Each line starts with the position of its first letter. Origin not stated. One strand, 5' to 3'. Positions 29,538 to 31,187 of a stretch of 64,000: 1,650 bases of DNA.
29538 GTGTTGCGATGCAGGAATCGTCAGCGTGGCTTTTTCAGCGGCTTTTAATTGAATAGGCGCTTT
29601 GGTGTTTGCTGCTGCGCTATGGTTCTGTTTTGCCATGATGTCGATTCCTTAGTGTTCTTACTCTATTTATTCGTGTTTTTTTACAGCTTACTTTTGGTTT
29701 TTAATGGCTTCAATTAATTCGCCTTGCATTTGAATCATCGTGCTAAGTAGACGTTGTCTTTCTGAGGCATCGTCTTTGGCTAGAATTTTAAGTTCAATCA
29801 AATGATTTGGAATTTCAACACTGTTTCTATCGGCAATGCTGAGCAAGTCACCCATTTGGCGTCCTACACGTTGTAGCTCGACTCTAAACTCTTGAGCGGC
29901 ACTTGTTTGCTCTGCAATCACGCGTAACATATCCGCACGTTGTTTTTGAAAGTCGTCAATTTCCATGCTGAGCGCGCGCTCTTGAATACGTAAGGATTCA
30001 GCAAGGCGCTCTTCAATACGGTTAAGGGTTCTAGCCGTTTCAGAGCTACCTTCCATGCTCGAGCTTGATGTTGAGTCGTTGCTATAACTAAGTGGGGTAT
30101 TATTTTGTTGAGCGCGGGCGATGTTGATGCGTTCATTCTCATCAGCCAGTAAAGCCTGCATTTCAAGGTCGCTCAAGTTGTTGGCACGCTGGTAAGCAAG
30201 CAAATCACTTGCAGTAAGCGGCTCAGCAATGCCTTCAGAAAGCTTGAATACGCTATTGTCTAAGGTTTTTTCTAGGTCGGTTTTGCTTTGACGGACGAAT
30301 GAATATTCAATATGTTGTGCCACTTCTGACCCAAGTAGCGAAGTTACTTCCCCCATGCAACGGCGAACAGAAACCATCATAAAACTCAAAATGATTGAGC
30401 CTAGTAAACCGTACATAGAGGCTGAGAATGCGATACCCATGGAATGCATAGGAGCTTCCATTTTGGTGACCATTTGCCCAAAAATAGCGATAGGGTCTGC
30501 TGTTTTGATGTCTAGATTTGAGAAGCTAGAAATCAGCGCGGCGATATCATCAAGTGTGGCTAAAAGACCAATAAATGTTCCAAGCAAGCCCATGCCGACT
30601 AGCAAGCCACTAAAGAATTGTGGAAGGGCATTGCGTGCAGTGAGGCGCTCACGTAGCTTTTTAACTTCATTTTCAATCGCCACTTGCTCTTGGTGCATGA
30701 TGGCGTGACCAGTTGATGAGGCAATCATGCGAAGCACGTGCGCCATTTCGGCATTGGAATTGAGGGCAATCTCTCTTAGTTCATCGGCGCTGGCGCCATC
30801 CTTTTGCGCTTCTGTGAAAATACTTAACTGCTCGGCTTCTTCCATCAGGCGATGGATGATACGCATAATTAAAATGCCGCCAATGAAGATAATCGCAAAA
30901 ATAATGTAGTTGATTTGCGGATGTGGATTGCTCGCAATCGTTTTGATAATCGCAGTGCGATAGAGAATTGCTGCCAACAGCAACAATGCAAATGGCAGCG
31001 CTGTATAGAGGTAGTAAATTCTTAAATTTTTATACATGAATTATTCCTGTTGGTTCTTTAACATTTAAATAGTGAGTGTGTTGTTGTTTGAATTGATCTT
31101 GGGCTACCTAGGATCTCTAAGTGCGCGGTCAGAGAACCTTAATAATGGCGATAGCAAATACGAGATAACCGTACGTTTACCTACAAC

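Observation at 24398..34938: Type I secretion operon with an interleaved MotA/MotB-like proton-channel pair (candidate PMF-stator-coupled T1SS)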

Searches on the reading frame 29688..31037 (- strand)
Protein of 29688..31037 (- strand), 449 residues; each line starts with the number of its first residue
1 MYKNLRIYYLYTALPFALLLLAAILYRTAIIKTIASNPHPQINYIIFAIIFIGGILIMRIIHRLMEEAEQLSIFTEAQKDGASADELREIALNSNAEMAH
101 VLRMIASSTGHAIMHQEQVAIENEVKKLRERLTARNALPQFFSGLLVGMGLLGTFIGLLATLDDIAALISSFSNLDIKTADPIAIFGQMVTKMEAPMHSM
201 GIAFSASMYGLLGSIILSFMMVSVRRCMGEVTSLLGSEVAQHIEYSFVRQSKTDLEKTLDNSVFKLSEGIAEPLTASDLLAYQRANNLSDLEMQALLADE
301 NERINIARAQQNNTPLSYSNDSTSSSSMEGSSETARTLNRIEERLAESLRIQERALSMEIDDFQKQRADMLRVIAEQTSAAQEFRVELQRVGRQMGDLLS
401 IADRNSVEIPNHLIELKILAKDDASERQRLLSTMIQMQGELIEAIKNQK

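Call 3: search_protein_families(library=pfam, proteins=[window:29688-31037:-], max_evalue=0.01)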
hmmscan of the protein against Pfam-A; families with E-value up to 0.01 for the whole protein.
window:29688-31037:- (449 aa): 1 family
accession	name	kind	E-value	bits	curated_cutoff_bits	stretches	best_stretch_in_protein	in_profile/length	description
PF01618.21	MotA_ExbB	-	4.8e-05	23.6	22.9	0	114-224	24-114/127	MotA/TolQ/ExbB proton channel family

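Call 4: search_protein_families(library=ncbifam, proteins=[window:29688-31037:-], max_evalue=0.01)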
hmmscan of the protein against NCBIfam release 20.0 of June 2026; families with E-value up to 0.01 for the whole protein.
window:29688-31037:- (449 aa): 0 families

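Call 9: search_protein_families(library=padloc, proteins=[window:29688-31037:-], max_evalue=1)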
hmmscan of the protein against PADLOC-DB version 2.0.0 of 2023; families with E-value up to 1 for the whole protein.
window:29688-31037:- (449 aa): 6 families
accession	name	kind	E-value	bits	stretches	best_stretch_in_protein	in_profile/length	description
PDLC00647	ZorA3|ZorA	-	2e-07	27.9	1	138-249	110-211/780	MotA/ExbB/TolQ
PDLC00649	ZorA3|ZorA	-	1.6e-06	24.8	1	135-241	102-197/698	MotA/ExbB/TolQ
PDLC00650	ZorA3|ZorA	-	6.9e-05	19.6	1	137-242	104-198/1063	MotA/ExbB/TolQ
PDLC00595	ZorA1|ZorA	-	7.8e-05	19.7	1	141-229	140-216/487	MotA/ExbB/TolQ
PDLC00648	ZorA3|ZorA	-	8.2e-05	19.5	1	137-390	103-341/692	MotA/ExbB/TolQ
PDLC00596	ZorA1|ZorA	-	0.0086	12.8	1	111-166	134-185/583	MotA/ExbB/TolQ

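Call 11: find_homologous_proteins(query=window:29688-31037:-, max_evalue=0.00001)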
Query window:29688-31037:- (449 aa): 519 proteins with E <= 0.00001 among 8000 candidates; the best 120 are listed.
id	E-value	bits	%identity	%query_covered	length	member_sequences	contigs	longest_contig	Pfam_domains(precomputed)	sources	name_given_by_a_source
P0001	1.2e-267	905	96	100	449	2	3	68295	-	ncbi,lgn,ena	-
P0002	4.0e-253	857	92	100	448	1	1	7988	-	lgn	-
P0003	9.0e-217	738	78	100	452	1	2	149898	PF01618.22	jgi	jgi:hypothetical protein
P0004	9.4e-216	734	78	100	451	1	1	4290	-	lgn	-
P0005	1.1e-214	731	77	100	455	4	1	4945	PF01618.22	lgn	-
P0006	1.1e-211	721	76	100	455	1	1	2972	PF01618.22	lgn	-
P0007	1.5e-211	720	76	100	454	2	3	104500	-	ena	-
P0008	5.4e-210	715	75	100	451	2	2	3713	PF01618.22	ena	-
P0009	5.6e-208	709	75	100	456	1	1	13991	PF01618.22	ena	-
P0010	4.1e-173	594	66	100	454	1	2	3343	-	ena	-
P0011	1.4e-166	572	62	100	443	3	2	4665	PF01618.22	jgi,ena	jgi:hypothetical protein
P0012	2.7e-166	572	63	100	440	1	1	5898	PF01618.22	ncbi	-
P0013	3.3e-166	571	63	100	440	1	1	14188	PF01618.22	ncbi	-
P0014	5.7e-166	570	63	100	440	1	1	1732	PF01618.22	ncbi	-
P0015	6.9e-166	570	63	100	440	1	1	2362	PF01618.22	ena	-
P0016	1.1e-165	570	63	100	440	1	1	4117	PF01618.22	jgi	jgi:hypothetical protein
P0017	1.2e-165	569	62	100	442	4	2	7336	PF01618.22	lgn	-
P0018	1.2e-165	569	63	100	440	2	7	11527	PF01618.22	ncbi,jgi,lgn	jgi:hypothetical protein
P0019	1.9e-165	569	62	100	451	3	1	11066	PF01618.22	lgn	-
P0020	3.4e-165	568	63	100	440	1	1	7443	PF01618.22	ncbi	-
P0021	5.7e-165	567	63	100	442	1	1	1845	PF01618.22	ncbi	-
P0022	1.2e-162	559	62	100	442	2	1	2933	PF01618.22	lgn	-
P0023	2.1e-162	559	63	100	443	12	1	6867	PF01618.22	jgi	-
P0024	5.5e-162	557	62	100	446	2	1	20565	PF01618.22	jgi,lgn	jgi:hypothetical protein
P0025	6.8e-159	547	61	100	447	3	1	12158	PF01618.22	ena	-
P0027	3.1e-148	512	40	100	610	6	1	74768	PF27720.1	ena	-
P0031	1.1e-145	504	58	98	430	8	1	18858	PF01618.22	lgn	-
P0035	9.0e-144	497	57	98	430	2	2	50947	PF01618.22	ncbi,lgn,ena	-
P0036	2.0e-143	496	57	98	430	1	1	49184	PF01618.22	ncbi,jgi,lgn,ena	ncbi:MAG: hypothetical protein WCG35_03545 [Betaproteobacteria bacterium]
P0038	3.1e-143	496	56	100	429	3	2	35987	PF01618.22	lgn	-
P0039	6.1e-143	495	56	98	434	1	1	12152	PF01618.22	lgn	-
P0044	2.2e-142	493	57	97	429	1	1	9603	PF01618.22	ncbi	-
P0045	2.3e-142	493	56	98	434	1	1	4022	PF01618.22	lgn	-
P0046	2.4e-142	493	55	97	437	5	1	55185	PF01618.22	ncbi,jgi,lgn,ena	ncbi:MAG: hypothetical protein WC009_06080 [Methylotenera sp.]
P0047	3.8e-142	492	56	97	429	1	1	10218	PF01618.22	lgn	-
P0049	4.8e-142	492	56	97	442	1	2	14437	PF01618.22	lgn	-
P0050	7.1e-142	491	56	97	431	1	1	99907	PF01618.22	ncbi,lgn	-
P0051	1.2e-141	490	56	97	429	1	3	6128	PF01618.22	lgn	-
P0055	6.0e-141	488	54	100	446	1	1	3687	PF01618.22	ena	-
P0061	4.3e-140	485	54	100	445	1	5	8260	PF01618.22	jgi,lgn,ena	jgi:hypothetical protein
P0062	4.6e-140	485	54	100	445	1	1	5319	PF01618.22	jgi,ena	jgi:hypothetical protein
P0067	1.2e-139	484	53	100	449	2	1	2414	PF01618.22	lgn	-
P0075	1.3e-138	480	57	97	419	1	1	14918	PF01618.22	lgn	-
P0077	6.3e-138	478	56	97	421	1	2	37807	PF01618.22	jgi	jgi:hypothetical protein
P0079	1.1e-137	477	54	97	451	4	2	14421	PF01618.22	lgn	-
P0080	1.4e-137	477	55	97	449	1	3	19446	PF01618.22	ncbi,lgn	-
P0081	2.0e-137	477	53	99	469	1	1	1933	PF01618.22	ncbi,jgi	-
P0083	6.8e-137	475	54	98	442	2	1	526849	PF01618.22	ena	-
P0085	1.0e-136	474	54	98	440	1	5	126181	PF01618.22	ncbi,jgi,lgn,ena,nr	ncbi:MAG TPA: MotA/TolQ/ExbB proton channel family protein [Methylotenera sp.]|nr:MotA/TolQ/ExbB pro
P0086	2.9e-136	473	54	98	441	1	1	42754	PF01618.22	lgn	-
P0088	8.4e-136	471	53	99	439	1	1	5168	PF01618.22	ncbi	-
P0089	9.5e-136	471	55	97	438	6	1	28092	PF01618.22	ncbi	ncbi:MAG: hypothetical protein WBC07_00600 [Methylotenera sp.]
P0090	1.4e-135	470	53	99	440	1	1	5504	PF01618.22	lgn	-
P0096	1.1e-134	467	54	98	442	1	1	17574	PF01618.22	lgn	-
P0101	3.7e-134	466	53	97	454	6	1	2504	PF01618.22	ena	-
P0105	8.7e-133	461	43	99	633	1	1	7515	PF27720.1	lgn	-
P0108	1.3e-131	457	40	98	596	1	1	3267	PF27720.1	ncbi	-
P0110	3.8e-131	456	40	98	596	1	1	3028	PF27720.1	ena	-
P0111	1.2e-130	454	37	100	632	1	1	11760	PF27720.1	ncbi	-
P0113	3.0e-130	453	40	98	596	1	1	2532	PF27720.1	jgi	jgi:hypothetical protein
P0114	1.7e-129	450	54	96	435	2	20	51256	PF01618.22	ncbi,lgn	-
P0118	3.1e-128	446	41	96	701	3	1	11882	PF12126.14,PF07889.18,PF02120.22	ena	-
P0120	1.3e-127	444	39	98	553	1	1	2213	PF01618.22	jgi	jgi:hypothetical protein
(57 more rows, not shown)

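Call 13: find_related_loci(query=A1, collection=genome_contigs, flank=10000)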
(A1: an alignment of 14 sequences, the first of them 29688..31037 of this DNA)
Query A1 (449 aa) in genome_contigs; peptide patterns used: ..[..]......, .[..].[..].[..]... (x = any residue, [..] = any of these).
323 stretches matched a pattern; 154 encode a relative of the query (tblastn E <= 1e-3); the best 80 are kept; 80 distinct loci.
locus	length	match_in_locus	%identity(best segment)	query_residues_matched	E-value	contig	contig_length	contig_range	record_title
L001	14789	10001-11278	57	1-437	7e-149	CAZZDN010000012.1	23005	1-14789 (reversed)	MAG TPA_asm: uncultured Methylotenera sp. isolate binchicken_co328_208 genome assembly, contig: NODE_1295_length_23005_c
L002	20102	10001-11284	57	1-440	9e-148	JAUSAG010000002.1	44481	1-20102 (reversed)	MAG: Methylotenera sp. isolate E6_maxbin.001 E6_k141_142328, whole genome shotgun sequence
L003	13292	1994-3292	57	1-437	4e-147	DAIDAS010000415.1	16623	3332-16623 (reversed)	MAG TPA_asm: bacterium isolate clean1845 k141_59544, whole genome shotgun sequence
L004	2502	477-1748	57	1-431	9e-154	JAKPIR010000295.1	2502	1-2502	MAG: Pseudomonadota bacterium isolate USOA134_metabat.83 k141_1120544, whole genome shotgun sequence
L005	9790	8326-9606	57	1-431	1e-144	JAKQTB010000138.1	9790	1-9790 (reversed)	MAG: Pseudomonadota bacterium isolate USMO_metabat.97 k141_1048885, whole genome shotgun sequence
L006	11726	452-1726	57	1-438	5e-141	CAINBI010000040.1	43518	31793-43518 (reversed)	MAG: uncultured proteobacterium isolate LinL3_bin-0713 genome assembly, contig: bin-0713:040/170, whole genome shotgun s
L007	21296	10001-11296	55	1-437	4e-140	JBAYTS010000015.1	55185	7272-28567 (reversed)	MAG: Methylotenera sp. isolate SO_2016_LW3_14 scaffold00854_LW162_2016, whole genome shotgun sequence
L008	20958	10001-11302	55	1-436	3e-138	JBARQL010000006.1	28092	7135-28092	MAG: Methylotenera sp. isolate MFD13448_ilm_asm_bin13 k127_52538, whole genome shotgun sequence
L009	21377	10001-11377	52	1-447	3e-137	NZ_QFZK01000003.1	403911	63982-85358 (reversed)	Rhodoferax lacus strain IMCC26218 NODE_3_length_403911_cov_84.2672_ID_2422, whole genome shotgun sequence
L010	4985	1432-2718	55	1-438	3e-137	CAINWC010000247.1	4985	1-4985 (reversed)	MAG: uncultured proteobacterium isolate VK_bin-2283 genome assembly, contig: bin-2283:247/445, whole genome shotgun sequ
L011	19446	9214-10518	55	1-436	6e-134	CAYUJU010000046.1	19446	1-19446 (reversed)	MAG TPA_asm: uncultured Methylobacillus sp. isolate SRP278314_co2_286 genome assembly, contig: NODE_3729_length_19446_co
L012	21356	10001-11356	50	1-440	4e-125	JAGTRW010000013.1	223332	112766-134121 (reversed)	MAG: Proteobacteria bacterium isolate CTSoil_124 scaffold_43, whole genome shotgun sequence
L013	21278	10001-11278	54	1-431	3e-133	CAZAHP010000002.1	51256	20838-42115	MAG TPA_asm: uncultured Methylophilaceae bacterium isolate binchicken_co398_145 genome assembly, contig: NODE_218_length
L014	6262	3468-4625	49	1-415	3e-123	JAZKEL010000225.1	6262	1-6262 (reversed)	MAG: Pseudomonadota bacterium isolate DC_HB_02_SPN181219-bin029 DCHB02SPN_B029_0_000000000225, whole genome shotgun sequ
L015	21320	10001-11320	51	1-438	5e-120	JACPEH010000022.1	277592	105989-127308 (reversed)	MAG: Rhodocyclales bacterium isolate NC_groundwater_330_Ag_B-0.1um_67_97 GD18-4_B1_scaffold_1218179, whole genome shotgu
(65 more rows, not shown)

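Call 21: search_solved_structures(query=A1, max_evalue=10, show_alignments=3)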
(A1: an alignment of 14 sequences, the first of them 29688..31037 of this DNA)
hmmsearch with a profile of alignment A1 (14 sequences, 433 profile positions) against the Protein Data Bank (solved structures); distinct sequences matched with E-value up to 10: 8.
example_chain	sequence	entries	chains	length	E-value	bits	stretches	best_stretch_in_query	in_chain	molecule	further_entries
8qyh_A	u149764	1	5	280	0.15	14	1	140-163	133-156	Anti-phage defense ZorAB system ZorA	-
2o2t_A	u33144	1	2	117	0.55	12.1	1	101-142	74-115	Multiple PDZ domain protein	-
5nd8_f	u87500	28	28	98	1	11.3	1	328-369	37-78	30S ribosomal protein S6 | Small ribosomal subunit protein bS6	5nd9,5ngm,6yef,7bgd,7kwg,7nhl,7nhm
5li0_f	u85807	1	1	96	1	11.2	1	328-369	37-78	30S ribosomal protein S6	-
5tcu_SE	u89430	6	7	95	1.1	11.2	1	328-369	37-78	30S ribosomal protein S6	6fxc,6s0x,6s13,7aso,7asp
5t7v_SE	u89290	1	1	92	1.1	11.2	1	328-369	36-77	30S ribosomal protein S6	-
7bqr_A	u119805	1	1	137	3.9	9.4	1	305-380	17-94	Mussoc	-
7bgf_A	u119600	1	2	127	9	8.2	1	295-380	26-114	DNA endonuclease RBBP8,CtIP/RBBP8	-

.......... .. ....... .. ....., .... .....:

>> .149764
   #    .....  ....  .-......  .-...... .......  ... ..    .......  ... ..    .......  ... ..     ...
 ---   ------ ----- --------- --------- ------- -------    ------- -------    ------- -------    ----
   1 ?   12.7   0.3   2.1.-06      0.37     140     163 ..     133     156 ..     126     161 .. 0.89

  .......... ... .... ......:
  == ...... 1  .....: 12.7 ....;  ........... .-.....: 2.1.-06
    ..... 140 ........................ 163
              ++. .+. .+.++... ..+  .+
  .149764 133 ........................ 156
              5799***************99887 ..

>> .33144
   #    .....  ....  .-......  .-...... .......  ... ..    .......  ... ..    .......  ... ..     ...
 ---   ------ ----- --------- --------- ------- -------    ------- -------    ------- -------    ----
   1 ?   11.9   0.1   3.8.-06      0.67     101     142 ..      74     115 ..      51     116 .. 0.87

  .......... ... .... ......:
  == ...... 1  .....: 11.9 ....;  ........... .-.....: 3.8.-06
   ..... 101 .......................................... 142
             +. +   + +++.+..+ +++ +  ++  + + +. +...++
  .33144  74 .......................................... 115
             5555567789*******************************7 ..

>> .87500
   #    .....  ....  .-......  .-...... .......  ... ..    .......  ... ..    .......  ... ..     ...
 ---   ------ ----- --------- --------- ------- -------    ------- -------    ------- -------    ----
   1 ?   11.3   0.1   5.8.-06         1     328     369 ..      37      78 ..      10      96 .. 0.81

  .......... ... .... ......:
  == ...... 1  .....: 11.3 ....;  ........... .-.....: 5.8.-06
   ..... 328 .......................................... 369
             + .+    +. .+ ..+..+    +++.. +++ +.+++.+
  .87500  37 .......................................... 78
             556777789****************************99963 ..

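Call 32: predict_structure(alignment_id=A2)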
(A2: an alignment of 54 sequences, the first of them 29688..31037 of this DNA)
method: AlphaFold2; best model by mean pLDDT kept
length: 449 residues; sequences in the alignment: 54
mean_pLDDT: 77.9   pTM: 0.49
mean pLDDT of the five models: 77.9, 76.9, 71.6, 71.4, 70.6
residues with pLDDT >= 90: 23; 70-90: 343; 50-70: 48; < 50: 35
segments of 3 or more residues with pLDDT < 50: 258-273, 313-331
pLDDT, mean of each block of 10 residues (from residue 1): 78 88 86 78 87 90 88 88 87 80 86 85 90 84 85 82 82 76 83 81 82 89 89 88 80 56 39 59 77 81 77 43 37 71 86 87 90 86 84 75 64 57 68 80 75
secondary structure, 60 per line:
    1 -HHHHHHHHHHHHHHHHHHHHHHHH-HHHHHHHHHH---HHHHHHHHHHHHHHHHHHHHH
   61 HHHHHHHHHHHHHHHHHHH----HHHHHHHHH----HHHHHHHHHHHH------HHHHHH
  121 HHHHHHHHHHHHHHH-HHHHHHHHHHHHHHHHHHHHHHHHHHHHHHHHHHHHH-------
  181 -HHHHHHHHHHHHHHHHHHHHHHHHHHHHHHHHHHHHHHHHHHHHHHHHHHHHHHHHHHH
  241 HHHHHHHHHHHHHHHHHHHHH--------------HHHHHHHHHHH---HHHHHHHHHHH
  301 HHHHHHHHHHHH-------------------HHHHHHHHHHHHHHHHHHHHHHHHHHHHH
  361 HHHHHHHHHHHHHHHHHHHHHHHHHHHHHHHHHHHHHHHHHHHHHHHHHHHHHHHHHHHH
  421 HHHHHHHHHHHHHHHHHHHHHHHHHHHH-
elements in order: H2-25 H27-36 H40-79 H84-92 H97-108 H115-135 H137-173 H182-261 H276-286 H290-312 H332-448

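Call 36: fold_search(model_id=the predicted structure, library=pdb)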
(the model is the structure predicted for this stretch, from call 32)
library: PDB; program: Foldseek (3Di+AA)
matches with E <= 10: 480; with E <= 0.001: 4
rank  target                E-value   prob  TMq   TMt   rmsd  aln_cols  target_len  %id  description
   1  5sv0_B                1.6e-04  1.00  0.31  0.52   7.5       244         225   17  Structure of the ExbB/ExbD complex from E. coli at pH 7.0 (released 2016-09-28)
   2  5sv0_D                3.5e-04  1.00  0.31  0.53   7.3       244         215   18  Structure of the ExbB/ExbD complex from E. coli at pH 7.0 (released 2016-09-28)
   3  5sv0_J                4.4e-04  1.00  0.31  0.54   7.3       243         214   16  Structure of the ExbB/ExbD complex from E. coli at pH 7.0 (released 2016-09-28)
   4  5zfp_B                8.0e-04  1.00  0.32  0.59   6.7       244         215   14  Structure of the ExbB/ExbD hexameric complex (released 2018-05-09)
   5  5sv0_G                1.2e-03  1.00  0.36  0.64   6.4       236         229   15  Structure of the ExbB/ExbD complex from E. coli at pH 7.0 (released 2016-09-28)
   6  9ddo_A                1.3e-03  1.00  0.30  0.51   7.6       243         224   20  E. coli TonB-ExbBD TonB bound to ExbB chain C (released 2025-07-09)
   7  8vlw_A                1.6e-03  1.00  0.35  0.64   5.6       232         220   17  TolQ-TolR inner membrane protein complex from Acinetobacter baumannii (released 2025-01-15)
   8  6tyi_A                1.6e-03  1.00  0.32  0.54   7.2       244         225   17  ExbB-ExbD complex in MSP1E3D1 nanodisc (released 2019-10-16)
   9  9ddo_E                1.7e-03  1.00  0.32  0.59   7.2       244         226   14  E. coli TonB-ExbBD TonB bound to ExbB chain C (released 2025-07-09)
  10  5zfp_J                1.7e-03  1.00  0.32  0.59   6.4       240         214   16  Structure of the ExbB/ExbD hexameric complex (released 2018-05-09)
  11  6ye4_A                2.1e-03  1.00  0.34  0.57   6.6       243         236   13  Structure of ExbB pentamer from Serratia marcescens by single particle cryo electron microscopy (released 2021-03-31)
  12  8vlw_B                2.3e-03  1.00  0.33  0.59   5.2       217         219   18  TolQ-TolR inner membrane protein complex from Acinetobacter baumannii (released 2025-01-15)
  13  5sv1_C                2.5e-03  1.00  0.31  0.52   7.3       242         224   19  Structure of the ExbB/ExbD complex from E. coli at pH 4.5 (released 2016-09-28)
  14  5sv0_C                2.7e-03  1.00  0.31  0.52   7.3       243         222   19  Structure of the ExbB/ExbD complex from E. coli at pH 7.0 (released 2016-09-28)
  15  5sv1_J                3.1e-03  1.00  0.30  0.51   8.0       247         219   16  Structure of the ExbB/ExbD complex from E. coli at pH 4.5 (released 2016-09-28)
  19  5sv0_I                4.0e-03  1.00  0.31  0.53   6.6       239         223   19  Structure of the ExbB/ExbD complex from E. coli at pH 7.0 (released 2016-09-28)
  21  9ddo_B                4.9e-03  1.00  0.31  0.53   7.3       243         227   18  E. coli TonB-ExbBD TonB bound to ExbB chain C (released 2025-07-09)
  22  5sv0_E                5.1e-03  1.00  0.32  0.55   7.3       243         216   17  Structure of the ExbB/ExbD complex from E. coli at pH 7.0 (released 2016-09-28)
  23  9ddm_D                7.2e-03  1.00  0.32  0.57   5.5       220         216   14  E. coli TolAQR conformation I (released 2025-07-09)
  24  9ddm_E                7.6e-03  1.00  0.33  0.58   5.5       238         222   14  E. coli TolAQR conformation I (released 2025-07-09)
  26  9ddm_C                8.4e-03  1.00  0.32  0.58   5.7       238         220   13  E. coli TolAQR conformation I (released 2025-07-09)
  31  5sv0_F                1.1e-02  1.00  0.30  0.52   6.9       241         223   16  Structure of the ExbB/ExbD complex from E. coli at pH 7.0 (released 2016-09-28)
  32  9ddm_A                1.2e-02  1.00  0.32  0.59   5.9       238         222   14  E. coli TolAQR conformation I (released 2025-07-09)
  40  9ddm_B                2.1e-02  1.00  0.33  0.56   5.9       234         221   12  E. coli TolAQR conformation I (released 2025-07-09)
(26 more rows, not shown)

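Call 43: search_protein_families(library=ncbifam, proteins=[window:29688-31037:-], max_evalue=10)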
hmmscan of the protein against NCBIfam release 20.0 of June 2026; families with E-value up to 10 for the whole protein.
window:29688-31037:- (449 aa): 2 families
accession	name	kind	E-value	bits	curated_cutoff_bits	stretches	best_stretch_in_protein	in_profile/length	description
NF033917.0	antiphage_ZorA_4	subfamily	0.016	14.1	500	1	137-222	57-126/413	anti-phage ZorAB system protein ZorA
NF043065.1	MMSYN1_0478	equivalog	0.11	12.3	170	1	2-80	76-154/190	MFS transporter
